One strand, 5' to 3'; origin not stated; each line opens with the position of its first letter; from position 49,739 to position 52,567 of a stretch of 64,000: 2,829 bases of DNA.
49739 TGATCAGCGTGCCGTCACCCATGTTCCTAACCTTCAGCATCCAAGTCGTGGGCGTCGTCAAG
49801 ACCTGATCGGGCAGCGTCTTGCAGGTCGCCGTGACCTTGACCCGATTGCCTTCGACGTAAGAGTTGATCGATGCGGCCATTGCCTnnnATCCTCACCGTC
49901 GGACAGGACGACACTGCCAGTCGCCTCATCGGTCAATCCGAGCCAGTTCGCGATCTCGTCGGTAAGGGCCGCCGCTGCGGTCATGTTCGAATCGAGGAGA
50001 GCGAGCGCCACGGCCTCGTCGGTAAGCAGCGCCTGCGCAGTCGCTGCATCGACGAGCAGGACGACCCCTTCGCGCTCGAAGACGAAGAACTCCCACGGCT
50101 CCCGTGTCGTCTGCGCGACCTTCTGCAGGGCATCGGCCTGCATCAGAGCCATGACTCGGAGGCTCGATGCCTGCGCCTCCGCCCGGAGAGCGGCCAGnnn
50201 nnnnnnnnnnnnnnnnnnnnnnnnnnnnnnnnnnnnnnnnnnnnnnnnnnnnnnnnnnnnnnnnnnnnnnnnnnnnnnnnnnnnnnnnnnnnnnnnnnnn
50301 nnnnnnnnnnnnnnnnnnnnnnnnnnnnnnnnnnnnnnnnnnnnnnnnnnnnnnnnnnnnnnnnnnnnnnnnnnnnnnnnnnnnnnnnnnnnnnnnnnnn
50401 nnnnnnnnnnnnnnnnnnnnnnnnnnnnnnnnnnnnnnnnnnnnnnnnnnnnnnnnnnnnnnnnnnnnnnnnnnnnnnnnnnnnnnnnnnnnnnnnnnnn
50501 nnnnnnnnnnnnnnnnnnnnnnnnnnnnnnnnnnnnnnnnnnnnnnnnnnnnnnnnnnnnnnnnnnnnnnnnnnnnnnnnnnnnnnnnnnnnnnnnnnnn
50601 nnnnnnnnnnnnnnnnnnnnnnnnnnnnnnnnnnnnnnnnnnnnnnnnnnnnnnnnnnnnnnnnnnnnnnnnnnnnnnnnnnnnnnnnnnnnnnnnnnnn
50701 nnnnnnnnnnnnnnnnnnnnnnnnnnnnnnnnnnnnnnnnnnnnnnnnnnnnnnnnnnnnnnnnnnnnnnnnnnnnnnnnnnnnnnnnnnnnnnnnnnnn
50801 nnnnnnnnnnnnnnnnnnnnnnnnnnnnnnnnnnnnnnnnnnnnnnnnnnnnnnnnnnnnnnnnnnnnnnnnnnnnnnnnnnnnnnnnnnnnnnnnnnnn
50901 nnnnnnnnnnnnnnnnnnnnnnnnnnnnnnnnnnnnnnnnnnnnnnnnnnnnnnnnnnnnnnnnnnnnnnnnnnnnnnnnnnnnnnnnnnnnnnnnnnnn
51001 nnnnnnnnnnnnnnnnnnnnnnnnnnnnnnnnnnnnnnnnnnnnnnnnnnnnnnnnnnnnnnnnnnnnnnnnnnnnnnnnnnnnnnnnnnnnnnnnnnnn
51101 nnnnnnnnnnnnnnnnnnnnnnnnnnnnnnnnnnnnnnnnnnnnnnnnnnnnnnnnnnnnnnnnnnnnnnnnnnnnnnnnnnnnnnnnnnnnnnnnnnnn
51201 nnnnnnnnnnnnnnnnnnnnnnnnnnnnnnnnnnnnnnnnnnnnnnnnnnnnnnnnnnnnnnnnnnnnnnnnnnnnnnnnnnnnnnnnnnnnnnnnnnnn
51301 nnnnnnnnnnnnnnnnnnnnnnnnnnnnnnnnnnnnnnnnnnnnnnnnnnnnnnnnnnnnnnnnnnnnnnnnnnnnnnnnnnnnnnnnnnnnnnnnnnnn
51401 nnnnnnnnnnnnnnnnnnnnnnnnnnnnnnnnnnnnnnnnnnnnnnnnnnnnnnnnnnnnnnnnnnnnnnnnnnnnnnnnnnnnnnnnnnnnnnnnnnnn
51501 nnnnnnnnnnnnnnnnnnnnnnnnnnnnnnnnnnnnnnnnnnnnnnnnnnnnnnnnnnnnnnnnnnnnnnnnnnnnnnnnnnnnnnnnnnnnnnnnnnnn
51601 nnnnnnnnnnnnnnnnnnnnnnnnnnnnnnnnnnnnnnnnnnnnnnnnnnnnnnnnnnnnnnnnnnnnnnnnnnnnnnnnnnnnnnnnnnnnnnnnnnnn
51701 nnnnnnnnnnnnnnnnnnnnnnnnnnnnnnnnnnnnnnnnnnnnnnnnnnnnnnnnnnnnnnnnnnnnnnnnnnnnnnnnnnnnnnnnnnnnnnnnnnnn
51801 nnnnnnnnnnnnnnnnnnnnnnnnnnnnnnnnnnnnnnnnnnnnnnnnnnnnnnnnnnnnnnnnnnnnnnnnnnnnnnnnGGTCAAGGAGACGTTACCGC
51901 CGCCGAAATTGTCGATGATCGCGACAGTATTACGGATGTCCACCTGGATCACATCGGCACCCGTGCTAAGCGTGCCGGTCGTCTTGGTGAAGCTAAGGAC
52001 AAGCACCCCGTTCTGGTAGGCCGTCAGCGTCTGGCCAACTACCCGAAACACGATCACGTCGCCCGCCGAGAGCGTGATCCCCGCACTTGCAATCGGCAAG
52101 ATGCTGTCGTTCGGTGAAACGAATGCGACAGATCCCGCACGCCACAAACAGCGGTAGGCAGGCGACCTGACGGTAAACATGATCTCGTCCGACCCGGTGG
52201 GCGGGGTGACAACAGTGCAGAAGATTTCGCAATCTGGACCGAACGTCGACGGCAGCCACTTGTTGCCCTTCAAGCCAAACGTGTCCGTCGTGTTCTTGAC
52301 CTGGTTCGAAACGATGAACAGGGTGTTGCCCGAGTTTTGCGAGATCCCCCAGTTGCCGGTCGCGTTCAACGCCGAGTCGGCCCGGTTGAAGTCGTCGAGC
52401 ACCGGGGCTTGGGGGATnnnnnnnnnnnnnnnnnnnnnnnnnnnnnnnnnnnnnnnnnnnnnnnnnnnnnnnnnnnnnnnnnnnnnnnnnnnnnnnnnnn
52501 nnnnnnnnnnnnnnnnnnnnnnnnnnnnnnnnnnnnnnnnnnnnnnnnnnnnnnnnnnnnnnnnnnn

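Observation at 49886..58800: Two paralogous giant repeat proteins (982 and about 1670 aa) with LamG/ConA-like domains between capsid and neck genes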

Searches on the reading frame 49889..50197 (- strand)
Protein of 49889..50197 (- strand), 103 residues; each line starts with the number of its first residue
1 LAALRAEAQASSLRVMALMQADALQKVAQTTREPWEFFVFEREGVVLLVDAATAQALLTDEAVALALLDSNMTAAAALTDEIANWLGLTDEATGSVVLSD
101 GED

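Call 29: search_protein_families(library=pfam, proteins=[window:49889-50197:-], max_evalue=10)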
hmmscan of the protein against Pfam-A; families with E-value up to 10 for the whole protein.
seq(103 aa): 1 family
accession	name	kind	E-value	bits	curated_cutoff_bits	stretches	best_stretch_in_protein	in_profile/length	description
PF13542.12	HTH_Tnp_ISL3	-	0.47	10.4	27.4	1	58-80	15-37/51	Helix-turn-helix domain of transposase family ISL3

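Call 30: search_protein_families(library=phrogs, proteins=[window:49889-50197:-], max_evalue=10)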
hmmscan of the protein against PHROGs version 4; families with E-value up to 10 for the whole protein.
seq(103 aa): 0 families

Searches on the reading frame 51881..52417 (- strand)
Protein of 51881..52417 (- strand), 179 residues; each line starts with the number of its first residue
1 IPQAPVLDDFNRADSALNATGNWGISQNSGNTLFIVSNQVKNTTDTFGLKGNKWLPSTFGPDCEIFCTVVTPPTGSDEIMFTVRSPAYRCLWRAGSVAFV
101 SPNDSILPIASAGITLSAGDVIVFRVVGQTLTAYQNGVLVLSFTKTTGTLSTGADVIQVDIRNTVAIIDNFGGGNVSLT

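Call 29: search_protein_families(library=pfam, proteins=[window:51881-52417:-], max_evalue=10)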
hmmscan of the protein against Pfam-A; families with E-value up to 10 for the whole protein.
seq(179 aa): 0 families

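Call 30: search_protein_families(library=phrogs, proteins=[window:51881-52417:-], max_evalue=10)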
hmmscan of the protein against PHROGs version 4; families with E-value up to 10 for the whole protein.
seq(179 aa): 3 families
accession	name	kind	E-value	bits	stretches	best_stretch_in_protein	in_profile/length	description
phrog_2804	-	head and packaging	1.4e-12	48.6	2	92-155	143-207/239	virion structural protein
phrog_4978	-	tail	0.0003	20.7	1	109-155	462-508/797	tail protein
phrog_37607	-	unknown function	0.12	13.9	1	129-169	2-42/61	-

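Call 68: predict_structure(alignment_id=A3)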
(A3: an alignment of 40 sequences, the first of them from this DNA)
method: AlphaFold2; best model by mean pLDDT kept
length: 179 residues; sequences in the alignment: 40
mean_pLDDT: 91.6   pTM: 0.88
mean pLDDT of the five models: 91.6, 91.5, 91.0, 91.0, 90.2
residues with pLDDT >= 90: 130; 70-90: 44; 50-70: 5; < 50: 0
segments of 3 or more residues with pLDDT < 50: none
pLDDT, mean of each block of 10 residues (from residue 1): 96 96 88 97 89 88 96 96 86 95 78 98 95 98 86 81 97 91
secondary structure, 60 per line:
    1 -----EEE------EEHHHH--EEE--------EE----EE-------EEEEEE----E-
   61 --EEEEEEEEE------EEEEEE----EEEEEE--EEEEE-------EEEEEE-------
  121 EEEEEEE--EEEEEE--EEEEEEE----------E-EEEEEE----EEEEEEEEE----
elements in order: E6-8 H17-20 E23-25 E49-54 E63-71 E78-83 E88-93 E96-100 E108-113 E121-127 E130-135 E138-144 E157-162 E167-175
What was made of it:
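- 51881..52417 (-): DDFNR-type ConA-like jelly-roll domain of the 982-aa protein (aa 140-318). AF2 model pLDDT 91.6 (call 68).
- On ConA-like lectin/glucanase superfamily (LamG-like jelly roll): AF2 pLDDT 91.6 (call 68).
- The DDFNR domain is a ConA-like jelly roll (pLDDT 91.6, call 68).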
